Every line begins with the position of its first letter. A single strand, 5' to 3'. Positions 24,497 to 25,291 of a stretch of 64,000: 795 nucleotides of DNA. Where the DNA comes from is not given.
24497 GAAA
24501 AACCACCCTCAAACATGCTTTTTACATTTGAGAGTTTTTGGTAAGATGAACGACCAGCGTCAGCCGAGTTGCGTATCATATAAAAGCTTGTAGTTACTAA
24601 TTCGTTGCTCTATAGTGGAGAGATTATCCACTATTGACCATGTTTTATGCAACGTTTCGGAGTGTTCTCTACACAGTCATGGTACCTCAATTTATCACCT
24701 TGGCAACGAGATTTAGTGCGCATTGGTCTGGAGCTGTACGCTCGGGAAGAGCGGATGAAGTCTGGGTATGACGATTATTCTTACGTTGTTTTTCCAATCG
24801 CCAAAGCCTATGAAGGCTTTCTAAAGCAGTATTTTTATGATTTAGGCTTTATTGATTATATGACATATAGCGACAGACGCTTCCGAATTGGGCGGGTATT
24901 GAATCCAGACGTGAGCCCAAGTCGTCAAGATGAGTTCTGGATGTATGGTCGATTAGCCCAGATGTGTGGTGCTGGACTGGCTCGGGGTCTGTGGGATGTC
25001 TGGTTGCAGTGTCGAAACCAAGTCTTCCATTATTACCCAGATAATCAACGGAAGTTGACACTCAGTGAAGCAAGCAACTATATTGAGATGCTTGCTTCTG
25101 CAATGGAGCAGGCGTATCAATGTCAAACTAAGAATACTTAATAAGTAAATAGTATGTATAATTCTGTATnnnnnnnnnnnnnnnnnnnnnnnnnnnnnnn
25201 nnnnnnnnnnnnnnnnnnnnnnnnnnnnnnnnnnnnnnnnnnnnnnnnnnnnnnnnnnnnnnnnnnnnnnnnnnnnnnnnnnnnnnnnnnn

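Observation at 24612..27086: Four-gene same-strand module of unknown function: HEPN-motif protein, divergent P-loop NMP-kinase-like protein, CPBP intramembrane protease-like protein, secreted helical protein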

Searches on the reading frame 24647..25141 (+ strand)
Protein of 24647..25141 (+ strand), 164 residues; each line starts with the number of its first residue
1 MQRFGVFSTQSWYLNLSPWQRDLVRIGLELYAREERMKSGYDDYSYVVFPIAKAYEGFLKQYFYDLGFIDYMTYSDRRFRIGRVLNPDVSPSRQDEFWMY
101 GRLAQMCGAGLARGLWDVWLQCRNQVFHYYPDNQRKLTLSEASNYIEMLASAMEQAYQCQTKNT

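Call 6: search_protein_families(library=pfam, proteins=[window:24647-25141:+], max_evalue=1)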
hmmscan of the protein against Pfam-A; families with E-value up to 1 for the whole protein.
window:24647-25141:+ (164 aa): 2 families
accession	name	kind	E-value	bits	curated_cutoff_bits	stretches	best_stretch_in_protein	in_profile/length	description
PF18869.6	HEPN_RnaseLS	-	0.00028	21.7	29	1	37-69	21-53/124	RnaseLS-like HEPN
PF19034.5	RnlA-toxin_DBD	-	0.0019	19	27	1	37-68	37-68/125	RNase LS, bacterial toxin DBD domain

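Call 7: search_protein_families(library=ncbifam, proteins=[window:24647-25141:+], max_evalue=1)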
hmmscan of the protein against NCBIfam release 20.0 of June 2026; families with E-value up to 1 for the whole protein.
window:24647-25141:+ (164 aa): 0 families

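Call 8: search_protein_families(library=padloc, proteins=[window:24647-25141:+], max_evalue=1)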
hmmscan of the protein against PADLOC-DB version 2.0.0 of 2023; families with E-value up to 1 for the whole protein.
window:24647-25141:+ (164 aa): 0 families

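Call 9: find_homologous_proteins(query=window:24647-25141:+, max_evalue=0.001)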
Query window:24647-25141:+ (164 aa): 49 proteins with E <= 0.001 among 75 candidates.
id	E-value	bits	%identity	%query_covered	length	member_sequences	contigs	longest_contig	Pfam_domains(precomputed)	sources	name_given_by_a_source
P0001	4.6e-109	380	100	100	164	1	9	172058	-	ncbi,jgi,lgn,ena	-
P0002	8.2e-74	265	100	71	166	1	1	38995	-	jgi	-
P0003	6.5e-70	253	65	99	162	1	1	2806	-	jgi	jgi:hypothetical protein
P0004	2.2e-68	248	63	98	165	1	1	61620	-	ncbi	-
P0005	3.2e-68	247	65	99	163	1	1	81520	-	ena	-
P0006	1.2e-67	245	64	97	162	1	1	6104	-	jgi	jgi:hypothetical protein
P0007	1.5e-67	245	62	99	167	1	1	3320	-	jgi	jgi:hypothetical protein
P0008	2.3e-66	241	62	99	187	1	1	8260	-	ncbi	-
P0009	6.3e-64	233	58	98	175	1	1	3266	-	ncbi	-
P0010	2.3e-63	231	56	98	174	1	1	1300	-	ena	-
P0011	4.3e-63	230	55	99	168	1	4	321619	-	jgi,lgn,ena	-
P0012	2.1e-62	228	55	100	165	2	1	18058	-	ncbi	-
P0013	6.8e-62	226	59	98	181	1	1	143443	-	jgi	jgi:hypothetical protein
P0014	7.5e-62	226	58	98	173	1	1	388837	-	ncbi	-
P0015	1.6e-61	225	57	97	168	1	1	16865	-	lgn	-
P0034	2.4e-42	163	49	91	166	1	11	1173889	-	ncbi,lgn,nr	ncbi:MAG: hypothetical protein BroJett025_09800 [Patescibacteria group bacterium]|nr:MAG: hypothetic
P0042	1.3e-31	128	46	87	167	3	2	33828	-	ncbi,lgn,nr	ncbi:hypothetical protein HYT02_05780 [Candidatus Gottesmanbacteria bacterium]|nr:hypothetical prote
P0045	6.4e-27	113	43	79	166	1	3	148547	PF18869.6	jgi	jgi:hypothetical protein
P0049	4.9e-23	100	43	86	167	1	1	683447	PF18869.6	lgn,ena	-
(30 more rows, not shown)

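Call 13: find_encoding_contigs(protein=P0034, flank=6000, max_places=2)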
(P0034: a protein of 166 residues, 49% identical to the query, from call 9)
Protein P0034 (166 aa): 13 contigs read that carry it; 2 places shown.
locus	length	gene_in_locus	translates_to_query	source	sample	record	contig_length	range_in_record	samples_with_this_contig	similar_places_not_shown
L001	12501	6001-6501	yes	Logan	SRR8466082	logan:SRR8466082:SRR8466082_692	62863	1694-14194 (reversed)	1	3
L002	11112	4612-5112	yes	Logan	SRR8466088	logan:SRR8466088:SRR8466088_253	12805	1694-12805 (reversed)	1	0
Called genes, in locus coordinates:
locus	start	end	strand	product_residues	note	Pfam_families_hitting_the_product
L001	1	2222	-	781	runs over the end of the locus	PF00912:Transgly, PF00905:Transpeptidase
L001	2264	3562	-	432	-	PF00704:Glyco_hydro_18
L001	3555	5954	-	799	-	PF00912:Transgly, PF00905:Transpeptidase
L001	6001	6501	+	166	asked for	-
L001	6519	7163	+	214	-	PF13207:AAA_17 (weak), PF13238:AAA_18 (weak)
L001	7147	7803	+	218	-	PF10247:Romo1 (faint), PF02517:Rce1-like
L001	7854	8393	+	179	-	PF18915:DUF5667 (weak)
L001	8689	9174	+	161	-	PF22811:Zn_ribbon_NrdR, PF03477:ATP-cone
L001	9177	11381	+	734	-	PF21995:RNR-II_ins_dom, PF02867:Ribonuc_red_lgC (faint)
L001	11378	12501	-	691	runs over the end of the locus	-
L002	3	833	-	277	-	?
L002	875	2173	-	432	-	PF00704:Glyco_hydro_18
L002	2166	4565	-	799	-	PF00912:Transgly, PF00905:Transpeptidase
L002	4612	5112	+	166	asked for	-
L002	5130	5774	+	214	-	PF13207:AAA_17 (weak), PF13238:AAA_18 (weak)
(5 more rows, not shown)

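Call 14: find_encoding_contigs(protein=P0049, flank=6000, max_places=2)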
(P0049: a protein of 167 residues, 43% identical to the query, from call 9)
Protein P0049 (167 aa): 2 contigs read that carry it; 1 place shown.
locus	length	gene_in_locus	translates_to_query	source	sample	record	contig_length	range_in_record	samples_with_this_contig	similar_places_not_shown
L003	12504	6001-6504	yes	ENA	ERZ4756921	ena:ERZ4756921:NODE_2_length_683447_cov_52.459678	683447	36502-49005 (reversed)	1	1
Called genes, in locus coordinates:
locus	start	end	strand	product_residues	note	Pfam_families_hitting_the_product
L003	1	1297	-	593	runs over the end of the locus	PF04675:DNA_ligase_A_N, PF01068:DNA_ligase_A_M, PF09414:RNA_ligase (weak), PF04679:DNA_ligase_A_C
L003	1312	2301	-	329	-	-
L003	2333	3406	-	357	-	PF02463:SMC_N, PF13175:AAA_15, PF13476:AAA_23, PF13304:AAA_21 (weak)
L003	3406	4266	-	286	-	PF01149:Fapy_DNA_glyco, PF06831:H2TH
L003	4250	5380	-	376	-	PF20706:GT4-conflict (weak), PF00534:Glycos_transf_1, PF13692:Glyco_trans_1_4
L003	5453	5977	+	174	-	-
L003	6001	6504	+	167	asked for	PF18869:HEPN_RnaseLS (weak)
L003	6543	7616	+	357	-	PF02540:NAD_synthase (weak), PF03054:tRNA_Me_trans, PF20259:tRNA_Me_trans_M, PF20258:tRNA_Me_trans_C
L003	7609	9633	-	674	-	PF01551:Peptidase_M23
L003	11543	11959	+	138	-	PF00293:NUDIX, PF14815:NUDIX_4 (weak)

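Call 16: find_related_loci(query=A1, collection=genome_contigs, flank=8000)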
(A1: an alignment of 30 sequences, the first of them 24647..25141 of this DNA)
Query A1 (164 aa) in genome_contigs; peptide patterns used: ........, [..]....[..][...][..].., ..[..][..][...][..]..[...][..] (x = any residue, [..] = any of these).
599 stretches matched a pattern (row limit reached: there are more); 554 encode a relative of the query (tblastn E <= 1e-3); the best 80 are kept; 80 distinct loci.
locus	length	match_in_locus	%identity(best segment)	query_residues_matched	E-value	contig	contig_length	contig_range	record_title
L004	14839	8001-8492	59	1-164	1e-69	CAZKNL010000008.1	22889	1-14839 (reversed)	MAG TPA_asm: uncultured Pseudomonadales bacterium isolate SRP200132_co2_242 genome assembly, contig: NODE_1766_length_22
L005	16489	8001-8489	57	1-163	2e-68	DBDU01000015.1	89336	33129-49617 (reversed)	MAG TPA_asm: Patescibacteria group bacterium UBA924 UBA924_contig_879, whole genome shotgun sequence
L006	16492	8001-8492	58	1-164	1e-67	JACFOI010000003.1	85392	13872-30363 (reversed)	MAG: Patescibacteria group bacterium isolate BROCD046 NODE_312_length_85392_cov_8.298792, whole genome shotgun sequence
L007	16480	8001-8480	54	1-160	1e-64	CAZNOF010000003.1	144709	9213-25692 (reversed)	MAG TPA_asm: uncultured Pseudomonadales bacterium isolate SRP170004_co1_5 genome assembly, contig: NODE_110_length_14470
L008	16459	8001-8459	52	9-161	1e-54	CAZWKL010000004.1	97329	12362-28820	MAG TPA_asm: uncultured Pseudomonadales bacterium isolate binchicken_co173_42 genome assembly, contig: NODE_663_length_9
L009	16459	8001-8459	48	7-159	5e-53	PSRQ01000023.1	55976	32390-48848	MAG: Candidatus Cerribacteria bacterium 'Amazon FNV 2010 28 9' contig_75_3317827_length_55976_multi_3_in_0_out_0, whole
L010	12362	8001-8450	49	11-160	4e-53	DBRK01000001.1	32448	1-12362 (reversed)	MAG TPA_asm: Patescibacteria group bacterium UBA1370 UBA1370_contig_1373, whole genome shotgun sequence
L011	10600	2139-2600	47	11-164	2e-51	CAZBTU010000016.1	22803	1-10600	MAG TPA_asm: uncultured Pseudomonadales bacterium isolate SRP286056_co2_100 genome assembly, contig: NODE_3321_length_22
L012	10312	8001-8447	52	12-160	6e-51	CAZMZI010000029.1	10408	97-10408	MAG TPA_asm: uncultured Pseudomonadales bacterium isolate SRP192515_co1_162 genome assembly, contig: NODE_6422_length_10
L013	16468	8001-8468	49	4-159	7e-51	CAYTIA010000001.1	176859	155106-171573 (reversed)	MAG TPA_asm: uncultured Pseudomonadales bacterium isolate SRP241326_co1_68 genome assembly, contig: NODE_117_length_1768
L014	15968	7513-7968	49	12-163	5e-51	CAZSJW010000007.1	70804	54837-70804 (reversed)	MAG TPA_asm: uncultured Pseudomonadales bacterium isolate SRP286056_co2_78 genome assembly, contig: NODE_372_length_7080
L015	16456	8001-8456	48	10-161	8e-50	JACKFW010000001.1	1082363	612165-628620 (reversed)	MAG: Pseudomonadales bacterium isolate HK-STAS-PATE-15 HK-STAS-PATE-15_1, whole genome shotgun sequence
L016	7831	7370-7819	47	11-160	7e-50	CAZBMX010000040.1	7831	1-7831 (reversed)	MAG TPA_asm: uncultured Pseudomonadales bacterium isolate SRP192515_co1_124 genome assembly, contig: NODE_9530_length_78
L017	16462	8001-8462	49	6-159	1e-49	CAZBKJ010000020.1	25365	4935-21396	MAG TPA_asm: uncultured Pseudomonadales bacterium isolate SRP286056_co1_272 genome assembly, contig: NODE_2207_length_25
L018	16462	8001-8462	48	6-160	1e-49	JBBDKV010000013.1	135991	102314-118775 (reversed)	MAG: Patescibacteria group bacterium isolate LejiaA_43_11 Lejia_A_210_length_135991_cov_7, whole genome shotgun sequence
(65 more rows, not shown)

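Call 19: predict_structure(alignment_id=A1)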
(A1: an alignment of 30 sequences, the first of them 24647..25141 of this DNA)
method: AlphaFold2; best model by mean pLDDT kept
length: 164 residues; sequences in the alignment: 30
mean_pLDDT: 95.7   pTM: 0.90
mean pLDDT of the five models: 95.7, 95.3, 95.3, 95.0, 93.6
residues with pLDDT >= 90: 149; 70-90: 13; 50-70: 2; < 50: 0
segments of 3 or more residues with pLDDT < 50: none
pLDDT, mean of each block of 10 residues (from residue 1): 87 98 98 97 98 98 97 96 96 93 98 98 92 91 98 98 91
secondary structure, 60 per line:
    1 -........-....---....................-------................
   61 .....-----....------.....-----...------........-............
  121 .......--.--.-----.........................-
elements in order: H2-9 H11-14 H18-37 H45-65 H71-74 H81-85 H100-107 H109-127 H139-163

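Call 20: search_solved_structures(query=A1, max_evalue=10, show_alignments=3)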
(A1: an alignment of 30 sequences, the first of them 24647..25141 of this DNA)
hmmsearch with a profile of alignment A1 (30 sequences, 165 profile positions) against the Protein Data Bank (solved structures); distinct sequences matched with E-value up to 10: 2.
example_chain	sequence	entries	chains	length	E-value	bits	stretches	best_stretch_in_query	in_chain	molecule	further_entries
5hy3_A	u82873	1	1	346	0.07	16.2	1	33-152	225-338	mRNA endoribonuclease LsoA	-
7fdj_A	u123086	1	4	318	3.3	10.8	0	96-122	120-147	Capsid protein,Immunoglobulin G-binding protein A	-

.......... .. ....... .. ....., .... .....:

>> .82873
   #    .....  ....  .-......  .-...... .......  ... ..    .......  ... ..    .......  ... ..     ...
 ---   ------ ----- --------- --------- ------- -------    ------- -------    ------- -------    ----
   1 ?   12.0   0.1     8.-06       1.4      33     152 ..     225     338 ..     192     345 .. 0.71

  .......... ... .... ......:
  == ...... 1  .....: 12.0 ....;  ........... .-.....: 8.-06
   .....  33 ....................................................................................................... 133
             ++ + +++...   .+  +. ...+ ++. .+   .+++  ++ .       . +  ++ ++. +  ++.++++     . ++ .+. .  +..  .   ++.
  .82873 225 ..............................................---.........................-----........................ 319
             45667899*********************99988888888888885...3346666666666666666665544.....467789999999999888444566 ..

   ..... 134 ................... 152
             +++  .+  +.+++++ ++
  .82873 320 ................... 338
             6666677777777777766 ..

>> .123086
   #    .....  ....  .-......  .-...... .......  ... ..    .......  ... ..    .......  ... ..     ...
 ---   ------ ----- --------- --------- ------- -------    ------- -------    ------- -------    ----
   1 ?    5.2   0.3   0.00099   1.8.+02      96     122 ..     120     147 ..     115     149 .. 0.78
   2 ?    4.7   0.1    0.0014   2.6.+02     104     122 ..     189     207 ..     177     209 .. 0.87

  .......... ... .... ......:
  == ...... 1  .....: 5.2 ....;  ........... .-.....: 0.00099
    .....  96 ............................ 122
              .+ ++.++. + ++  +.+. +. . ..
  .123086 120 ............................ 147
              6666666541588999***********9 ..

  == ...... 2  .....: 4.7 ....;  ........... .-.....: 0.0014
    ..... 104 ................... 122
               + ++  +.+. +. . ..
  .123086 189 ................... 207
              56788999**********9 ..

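Call 23: fold_search(model_id=the predicted structure, library=pdb)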
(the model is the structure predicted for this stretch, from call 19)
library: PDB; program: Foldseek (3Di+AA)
matches with E <= 10: 172; with E <= 0.001: 0
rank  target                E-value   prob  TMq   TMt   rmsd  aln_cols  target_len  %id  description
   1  6y2p_B                4.3e-01  0.99  0.62  0.32   5.0       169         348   13  Escherichia coli RnlA-RnlB Toxin-Antitoxin System. (released 2021-04-14)
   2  1ufb_A                5.0e-01  0.57  0.33  0.40   9.0       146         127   15  Crystal structure of TT1696 from Thermus thermophilus HB8 (released 2003-11-28)
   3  4nqf_A                6.0e-01  0.60  0.37  0.41  11.3       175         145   14  Crystal structure of HEPN domain protein (released 2014-03-26)
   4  4nqf_B                7.3e-01  0.66  0.41  0.44  10.2       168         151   14  Crystal structure of HEPN domain protein (released 2014-03-26)
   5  6y2p_A                7.6e-01  0.98  0.65  0.33   3.9       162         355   15  Escherichia coli RnlA-RnlB Toxin-Antitoxin System. (released 2021-04-14)
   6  4xlx_C                8.0e-01  0.15  0.23  0.16  14.8       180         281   15  Crystal structure of BjKS from Bradyrhizobium japonicum (released 2015-02-04)
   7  2hsb                  8.8e-01  0.77  0.44  0.54   6.6       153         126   11  Crystal structure of a hepn domain containing protein (af_0298) from archaeoglobus fulgidus at 1.95 A resolution (released 2006-08-15)
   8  3o10_C                1.1e+00  0.25  0.29  0.34   8.7       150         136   13  Crystal structure of the HEPN domain from human sacsin (released 2011-03-30)
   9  7n4w                  1.4e+00  0.09  0.21  0.20  15.5       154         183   10  Complex structure of ROTU4 with rotundine (released 2022-06-29)
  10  7aex                  1.5e+00  0.60  0.47  0.31   9.1       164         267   12  NRD-HEPN domains (N-terminal truncation) of Escherichia coli RnlA endoribonuclease (released 2021-06-09)
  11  2lk4_MODEL_1_A        1.6e+00  0.14  0.23  0.27   9.9       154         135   18  Structural and mechanistic insights into the interaction between PAT Pyk2 and Paxillin LD motif (released 2012-10-10)
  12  5q1c_C                1.6e+00  0.06  0.18  0.14  20.6       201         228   12  Ligand binding to FARNESOID-X-RECEPTOR (released 2017-07-05)
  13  7xge_A                1.7e+00  0.08  0.20  0.20  12.6       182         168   11  Crystal structure of MCL-1 in complex with computationally designed inhibitor protein (released 2022-07-20)
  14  7uvj_A                1.8e+00  0.15  0.27  0.30  11.1       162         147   13  Rationally Designed ED1 Epitope-Scaffold Immunogen for SARS-CoV-2 (released 2022-10-12)
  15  2f07_B                2.0e+00  0.07  0.20  0.18  15.6       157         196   14  Crystal Structure of YvdT from Bacillus subtilis (released 2006-11-21)
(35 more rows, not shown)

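Call 27: find_encoding_contigs(protein=P0045, flank=6000, max_places=2)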
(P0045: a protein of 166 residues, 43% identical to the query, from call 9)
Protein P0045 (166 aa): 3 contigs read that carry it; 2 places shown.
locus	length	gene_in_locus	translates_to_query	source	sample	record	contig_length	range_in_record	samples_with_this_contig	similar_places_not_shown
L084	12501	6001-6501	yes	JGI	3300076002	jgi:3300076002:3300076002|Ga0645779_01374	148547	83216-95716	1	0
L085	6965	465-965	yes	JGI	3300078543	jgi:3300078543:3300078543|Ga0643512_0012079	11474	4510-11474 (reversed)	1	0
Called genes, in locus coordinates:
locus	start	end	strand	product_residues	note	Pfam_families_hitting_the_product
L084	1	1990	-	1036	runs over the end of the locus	PF00912:Transgly, PF00905:Transpeptidase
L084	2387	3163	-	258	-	-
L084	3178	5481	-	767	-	PF00912:Transgly, PF00905:Transpeptidase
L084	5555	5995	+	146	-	PF27226:AF_1845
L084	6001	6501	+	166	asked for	PF18869:HEPN_RnaseLS (weak)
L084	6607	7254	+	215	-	PF02517:Rce1-like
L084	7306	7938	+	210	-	PF18915:DUF5667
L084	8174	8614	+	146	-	PF22811:Zn_ribbon_NrdR, PF03477:ATP-cone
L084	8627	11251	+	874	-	PF00317:Ribonuc_red_lgN, PF02867:Ribonuc_red_lgC, PF12637:TSCPD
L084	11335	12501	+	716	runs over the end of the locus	PF03477:ATP-cone, PF00317:Ribonuc_red_lgN, PF02867:Ribonuc_red_lgC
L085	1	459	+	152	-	?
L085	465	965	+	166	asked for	PF18869:HEPN_RnaseLS (weak)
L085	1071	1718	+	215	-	PF02517:Rce1-like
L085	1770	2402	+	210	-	PF18915:DUF5667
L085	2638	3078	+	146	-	PF22811:Zn_ribbon_NrdR, PF03477:ATP-cone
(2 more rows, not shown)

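Call 28: find_encoding_contigs(protein=P0042, flank=6000, max_places=2)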
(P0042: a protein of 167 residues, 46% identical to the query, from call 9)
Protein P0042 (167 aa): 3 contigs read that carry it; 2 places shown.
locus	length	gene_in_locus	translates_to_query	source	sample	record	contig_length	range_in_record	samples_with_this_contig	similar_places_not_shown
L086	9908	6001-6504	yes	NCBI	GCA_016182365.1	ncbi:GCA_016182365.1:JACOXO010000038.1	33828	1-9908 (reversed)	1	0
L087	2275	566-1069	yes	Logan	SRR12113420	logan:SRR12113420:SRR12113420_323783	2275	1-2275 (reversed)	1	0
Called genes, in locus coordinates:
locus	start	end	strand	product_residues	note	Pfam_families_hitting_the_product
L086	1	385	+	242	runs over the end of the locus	PF00535:Glycos_transf_2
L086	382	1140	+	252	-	PF00535:Glycos_transf_2, PF10111:Glyco_tranf_2_2, PF13506:Glyco_transf_21, PF13641:Glyco_tranf_2_3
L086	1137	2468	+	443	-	PF27218:MJ0043_C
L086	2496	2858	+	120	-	PF09685:MamF_MmsF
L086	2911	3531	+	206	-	PF00156:Pribosyltran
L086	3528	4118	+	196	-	PF01195:Pept_tRNA_hydro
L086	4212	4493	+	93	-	-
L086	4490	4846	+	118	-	PF01035:DNA_binding_1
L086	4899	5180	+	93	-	PF00708:Acylphosphatase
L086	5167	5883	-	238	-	-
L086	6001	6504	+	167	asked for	-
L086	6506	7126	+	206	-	PF02517:Rce1-like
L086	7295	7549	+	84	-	PF04014:MazE_antitoxin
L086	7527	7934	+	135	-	PF01850:PIN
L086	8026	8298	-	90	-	-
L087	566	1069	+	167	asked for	-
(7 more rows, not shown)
